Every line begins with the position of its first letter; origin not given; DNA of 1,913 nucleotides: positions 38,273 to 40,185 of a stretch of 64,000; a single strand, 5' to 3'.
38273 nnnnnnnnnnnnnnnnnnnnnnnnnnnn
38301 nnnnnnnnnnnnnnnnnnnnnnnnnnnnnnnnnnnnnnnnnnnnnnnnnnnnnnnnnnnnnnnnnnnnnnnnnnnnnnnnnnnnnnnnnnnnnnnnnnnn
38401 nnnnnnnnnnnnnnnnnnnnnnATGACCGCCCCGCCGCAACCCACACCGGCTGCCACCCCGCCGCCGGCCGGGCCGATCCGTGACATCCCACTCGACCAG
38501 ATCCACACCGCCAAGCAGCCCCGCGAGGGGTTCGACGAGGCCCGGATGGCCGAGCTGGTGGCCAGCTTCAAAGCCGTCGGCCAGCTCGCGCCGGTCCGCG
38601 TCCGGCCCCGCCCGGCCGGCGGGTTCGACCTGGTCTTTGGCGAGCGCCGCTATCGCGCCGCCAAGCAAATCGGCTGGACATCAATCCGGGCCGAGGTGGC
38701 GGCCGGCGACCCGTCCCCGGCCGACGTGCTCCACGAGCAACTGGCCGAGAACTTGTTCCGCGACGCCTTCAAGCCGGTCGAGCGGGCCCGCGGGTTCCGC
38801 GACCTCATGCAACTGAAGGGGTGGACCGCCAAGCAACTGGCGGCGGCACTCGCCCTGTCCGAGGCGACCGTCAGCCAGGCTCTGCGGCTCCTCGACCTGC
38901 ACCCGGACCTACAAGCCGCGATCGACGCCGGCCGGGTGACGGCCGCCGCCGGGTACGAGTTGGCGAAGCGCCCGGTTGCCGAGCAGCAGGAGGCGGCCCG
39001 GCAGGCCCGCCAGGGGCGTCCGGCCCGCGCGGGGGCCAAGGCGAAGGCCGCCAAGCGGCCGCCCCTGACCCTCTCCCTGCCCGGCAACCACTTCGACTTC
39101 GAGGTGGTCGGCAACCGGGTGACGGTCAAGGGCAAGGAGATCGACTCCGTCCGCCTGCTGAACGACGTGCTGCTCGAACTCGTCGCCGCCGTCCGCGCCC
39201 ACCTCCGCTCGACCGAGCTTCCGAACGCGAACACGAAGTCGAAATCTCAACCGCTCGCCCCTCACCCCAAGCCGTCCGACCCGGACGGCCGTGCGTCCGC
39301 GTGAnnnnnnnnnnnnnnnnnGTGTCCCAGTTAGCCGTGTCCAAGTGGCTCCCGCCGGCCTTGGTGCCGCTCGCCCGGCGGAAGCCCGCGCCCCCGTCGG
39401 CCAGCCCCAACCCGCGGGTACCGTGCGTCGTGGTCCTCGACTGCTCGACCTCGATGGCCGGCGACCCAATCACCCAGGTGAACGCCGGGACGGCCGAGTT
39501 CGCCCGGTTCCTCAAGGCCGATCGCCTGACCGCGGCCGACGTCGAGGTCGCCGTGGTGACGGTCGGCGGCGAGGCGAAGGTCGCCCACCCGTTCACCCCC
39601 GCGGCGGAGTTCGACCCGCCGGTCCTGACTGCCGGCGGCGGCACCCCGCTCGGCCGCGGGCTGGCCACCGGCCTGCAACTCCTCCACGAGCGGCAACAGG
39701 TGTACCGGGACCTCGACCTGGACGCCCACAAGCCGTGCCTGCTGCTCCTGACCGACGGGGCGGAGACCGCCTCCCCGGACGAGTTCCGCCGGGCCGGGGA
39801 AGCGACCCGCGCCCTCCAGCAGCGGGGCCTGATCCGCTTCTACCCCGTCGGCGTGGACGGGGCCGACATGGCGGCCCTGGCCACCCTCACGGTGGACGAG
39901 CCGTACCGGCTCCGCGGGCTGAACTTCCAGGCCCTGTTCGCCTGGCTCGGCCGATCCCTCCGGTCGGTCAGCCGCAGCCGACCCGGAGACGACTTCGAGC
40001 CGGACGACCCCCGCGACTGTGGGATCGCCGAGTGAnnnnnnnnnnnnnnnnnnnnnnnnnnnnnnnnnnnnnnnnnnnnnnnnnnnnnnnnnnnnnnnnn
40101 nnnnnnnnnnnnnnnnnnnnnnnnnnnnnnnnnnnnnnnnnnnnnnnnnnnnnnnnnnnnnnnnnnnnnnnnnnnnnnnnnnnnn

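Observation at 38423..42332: ParB-led operon with a TerY vWA and kinase but no phosphatase, plus a secreted coiled-coil protein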

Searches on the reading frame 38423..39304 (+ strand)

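Call 3: search_protein_families(library=pfam, proteins=[window:38423-39304:+], max_evalue=0.01)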
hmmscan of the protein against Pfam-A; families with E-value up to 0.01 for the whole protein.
window:38423-39304:+ (293 aa): 2 families
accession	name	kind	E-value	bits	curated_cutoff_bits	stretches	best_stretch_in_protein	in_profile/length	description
PF02195.25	ParB_N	-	8.3e-16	58.3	26.3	1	19-110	3-93/95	ParB N-terminal domain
PF17762.8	HTH_ParB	-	1.1e-12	48.4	22.6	1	117-195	4-83/102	ParB HTH domain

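Call 6: search_protein_families(library=padloc, proteins=[window:38423-39304:+], max_evalue=1)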
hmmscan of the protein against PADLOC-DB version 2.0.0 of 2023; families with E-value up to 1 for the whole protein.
window:38423-39304:+ (293 aa): 1 family
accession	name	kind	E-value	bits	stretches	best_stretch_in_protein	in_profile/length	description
PDLC04757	PDC-M64B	-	0.021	12.8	1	124-154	33-63/128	-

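Call 7: search_protein_families(library=ncbifam, proteins=[window:38423-39304:+], max_evalue=1)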
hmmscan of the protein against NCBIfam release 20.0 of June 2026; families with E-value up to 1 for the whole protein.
window:38423-39304:+ (293 aa): 8 families
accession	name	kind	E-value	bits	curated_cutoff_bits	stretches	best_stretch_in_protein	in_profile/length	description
TIGR00180.1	parB_part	domain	2.6e-32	112.1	58.45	1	29-191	16-178/186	ParB/RepB/Spo0J family partition protein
TIGR04285.1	nucleoid_noc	exception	2.1e-31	109.2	315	1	19-190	2-171/255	nucleoid occlusion protein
TIGR03734.1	PRTRC_parB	hypoth_equivalog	4e-16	58.7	278.6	1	27-169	2-146/555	PRTRC system ParB family protein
TIGR03454.1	partition_RepB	equivalog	6.5e-15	55.3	201.5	1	21-158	66-202/325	plasmid partitioning protein RepB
NF010406.0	PRK13832.1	subfamily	3.2e-13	49.1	640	1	38-175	25-161/578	plasmid partitioning protein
NF010440.0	PRK13866.1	equivalog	1.4e-06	27.7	522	1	41-155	89-201/336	plasmid partitioning protein RepB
NF033788.1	HTH_metalloreg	subfamily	0.012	15.4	55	1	121-157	13-49/77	metalloregulator ArsR/SmtB family transcription factor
TIGR02937.1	sigma70-ECF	superfamily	0.082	12.5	42.9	1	97-155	96-155/165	sigma-70 family RNA polymerase sigma factor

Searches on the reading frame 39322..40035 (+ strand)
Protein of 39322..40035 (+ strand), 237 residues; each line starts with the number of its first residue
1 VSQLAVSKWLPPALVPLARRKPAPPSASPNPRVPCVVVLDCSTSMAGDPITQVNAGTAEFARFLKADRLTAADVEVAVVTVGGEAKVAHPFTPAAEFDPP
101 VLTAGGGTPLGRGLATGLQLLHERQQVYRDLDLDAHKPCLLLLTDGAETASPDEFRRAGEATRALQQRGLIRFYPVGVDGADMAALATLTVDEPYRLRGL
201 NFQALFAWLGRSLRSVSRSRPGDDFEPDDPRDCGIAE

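Call 3: search_protein_families(library=pfam, proteins=[window:39330-40035:+], max_evalue=0.01)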
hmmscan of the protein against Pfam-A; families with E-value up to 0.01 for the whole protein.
window:39330-40035:+ (235 aa): 0 families

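Call 5: search_protein_families(library=pfam, proteins=[window:39331-40035:+], max_evalue=1)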
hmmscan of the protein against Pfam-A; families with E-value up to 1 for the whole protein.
window:39331-40035:+ (234 aa): 4 families
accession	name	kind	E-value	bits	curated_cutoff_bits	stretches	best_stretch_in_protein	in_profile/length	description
PF00092.34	VWA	-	1.6e-08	35.4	23.8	1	33-187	3-151/174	von Willebrand factor type A domain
PF13519.12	VWA_2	-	3.3e-06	28.1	27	1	33-143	2-106/107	von Willebrand factor type A domain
PF07131.17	DUF1382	-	0.13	12.8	27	1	146-184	3-41/60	Protein of unknown function (DUF1382)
PF09967.15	DUF2201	-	0.15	12.6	26.4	1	33-129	2-90/123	VWA-like domain (DUF2201)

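Call 6: search_protein_families(library=padloc, proteins=[window:39322-40035:+], max_evalue=1)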
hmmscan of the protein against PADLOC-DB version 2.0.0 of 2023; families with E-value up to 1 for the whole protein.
window:39322-40035:+ (237 aa): 0 families

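Call 7: search_protein_families(library=ncbifam, proteins=[window:39322-40035:+], max_evalue=1)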
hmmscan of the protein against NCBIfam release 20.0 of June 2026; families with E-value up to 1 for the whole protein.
window:39322-40035:+ (237 aa): 4 families
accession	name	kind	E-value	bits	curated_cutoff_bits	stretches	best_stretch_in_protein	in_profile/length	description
TIGR02442.1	Cob-chelat-sub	hypoth_equivalog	3.5e-05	22.5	779.45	1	35-169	475-607/641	putative cobaltochelatase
TIGR03436.1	acidobact_VWFA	subfamily_domain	0.0052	16.3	81.25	1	23-93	65-121/324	VWA domain-containing protein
NF009943.0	PRK13406.1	equivalog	0.033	12.7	571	1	102-150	470-511/585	magnesium chelatase subunit D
TIGR02031.1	BchD-ChlD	equivalog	0.18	10.4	499.55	1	101-146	491-530/608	magnesium chelatase ATPase subunit D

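Call 21: search_dna_similar(query=window:39322-40035:+, collection=plasmids, mode=protein, max_rows=25, max_evalue=0.001)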
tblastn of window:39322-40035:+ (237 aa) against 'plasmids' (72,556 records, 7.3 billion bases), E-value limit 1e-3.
Records with a match: 60; places in all: 60; records where one place covers at least 80% of the query: 16.
Best place of each record, by identity: <60% 60.
By first word of the organism name: Escherichia 8; Rhizobium 8; Pseudomonas 7; Sinorhizobium 7; Deinococcus 3; Azospirillum 3; Enterobacter 3; Cupriavidus 2; Sphingomonas 2; Mesorhizobium 2; and 14 more.
By predicted mobility (MOB-suite, as given by PLSDB): non-mobilizable 26; conjugative 26; mobilizable 8.
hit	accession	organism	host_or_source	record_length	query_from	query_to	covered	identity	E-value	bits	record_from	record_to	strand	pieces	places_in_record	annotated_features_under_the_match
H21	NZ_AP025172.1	Cupriavidus sp. P-10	-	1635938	35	231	83%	42.6%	1e-25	112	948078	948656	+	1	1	none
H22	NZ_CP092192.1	Deinococcus sp. KNUC1210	Setaria viridis,cell ...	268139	35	236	85%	40.9%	1e-27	117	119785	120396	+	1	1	VWA domain-containing protein | PP2C family serine/threonine-protein phosphatase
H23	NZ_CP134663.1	Escherichia coli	Larus michahellis,bacteria,cloaca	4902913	35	231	83%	41.1%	3e-25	110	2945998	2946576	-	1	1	none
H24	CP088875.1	Escherichia coli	Homo sapiens,blood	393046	35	231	83%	41.1%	4e-25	110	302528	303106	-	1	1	yegL: VWA domain-containing protein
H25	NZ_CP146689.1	Escherichia coli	Homo sapiens,cell culture,Colon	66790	35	231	83%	41.1%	7e-25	109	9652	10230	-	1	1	VWA domain-containing protein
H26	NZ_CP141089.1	Escherichia coli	Homo sapiens,Infected Human Urine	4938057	35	231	83%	41.1%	7e-25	109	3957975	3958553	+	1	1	none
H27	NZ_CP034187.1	Deinococcus psychrotolerans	whole organism,R2A medium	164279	35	223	80%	42.3%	1e-23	105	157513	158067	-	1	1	VWA domain-containing protein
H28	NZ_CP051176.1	Ralstonia solanacearum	Whole organism,tomato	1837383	35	230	83%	39.3%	8e-25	109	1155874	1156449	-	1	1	none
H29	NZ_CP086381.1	Deinococcus radiophilus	Harpadon nehereus,cell culture,2 Mrad ...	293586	35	230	83%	38.8%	2e-20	97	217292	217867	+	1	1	VWA domain-containing protein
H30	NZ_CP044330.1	Methylocystis rosea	-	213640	35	223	80%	40.2%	7e-28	118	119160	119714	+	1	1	hypothetical protein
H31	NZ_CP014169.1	Sphingomonas panacis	Panax ginseng,bacterial cell,Panax ...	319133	35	223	80%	39.7%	3e-24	107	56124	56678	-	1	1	VWA domain-containing protein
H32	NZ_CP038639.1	Cupriavidus oxalaticus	whole organism,sewage sludge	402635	35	222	79%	39.9%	1e-25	111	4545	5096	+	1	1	VWA domain-containing protein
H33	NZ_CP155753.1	Sphingomonas parapaucimobilis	Chinese cabbage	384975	35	208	73%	42.5%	6e-28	118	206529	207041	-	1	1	VWA domain-containing protein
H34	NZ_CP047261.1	Pseudomonas syringae pv. maculicola str. ES4326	-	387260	35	230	83%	37.8%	7e-25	109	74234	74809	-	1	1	hypothetical protein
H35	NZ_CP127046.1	Pseudomonas amygdali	Cucumis sativus,Culture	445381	35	230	83%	37.8%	7e-25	109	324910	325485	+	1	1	hypothetical protein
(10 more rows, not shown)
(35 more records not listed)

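Call 92: search_solved_structures(query=A6, max_evalue=0.001)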
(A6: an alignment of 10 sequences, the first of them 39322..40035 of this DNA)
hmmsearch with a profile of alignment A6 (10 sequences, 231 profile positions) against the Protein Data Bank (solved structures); distinct sequences matched with E-value up to 0.001: 7.
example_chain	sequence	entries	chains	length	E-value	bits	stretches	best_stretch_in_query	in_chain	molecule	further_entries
9c4f_I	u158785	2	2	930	1.6e-06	30.8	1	28-159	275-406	Inter-alpha-trypsin inhibitor heavy chain H4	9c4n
6fpy_A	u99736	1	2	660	4.9e-06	29.2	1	26-160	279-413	Inter-alpha-trypsin inhibitor heavy chain H1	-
3rag_A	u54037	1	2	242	4.7e-05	26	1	26-119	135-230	uncharacterized protein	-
6tnj_A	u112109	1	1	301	9.5e-05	25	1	26-95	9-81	Minor fimbrium subunit Mfa5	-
6fpz_A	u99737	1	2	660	0.00012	24.7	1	26-160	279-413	Inter-alpha-trypsin inhibitor heavy chain H1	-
8s05_A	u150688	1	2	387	0.00025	23.6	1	29-166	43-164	Conserved protein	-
6to1_A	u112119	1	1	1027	0.00046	22.8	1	26-94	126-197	Minor fimbrium subunit Mfa5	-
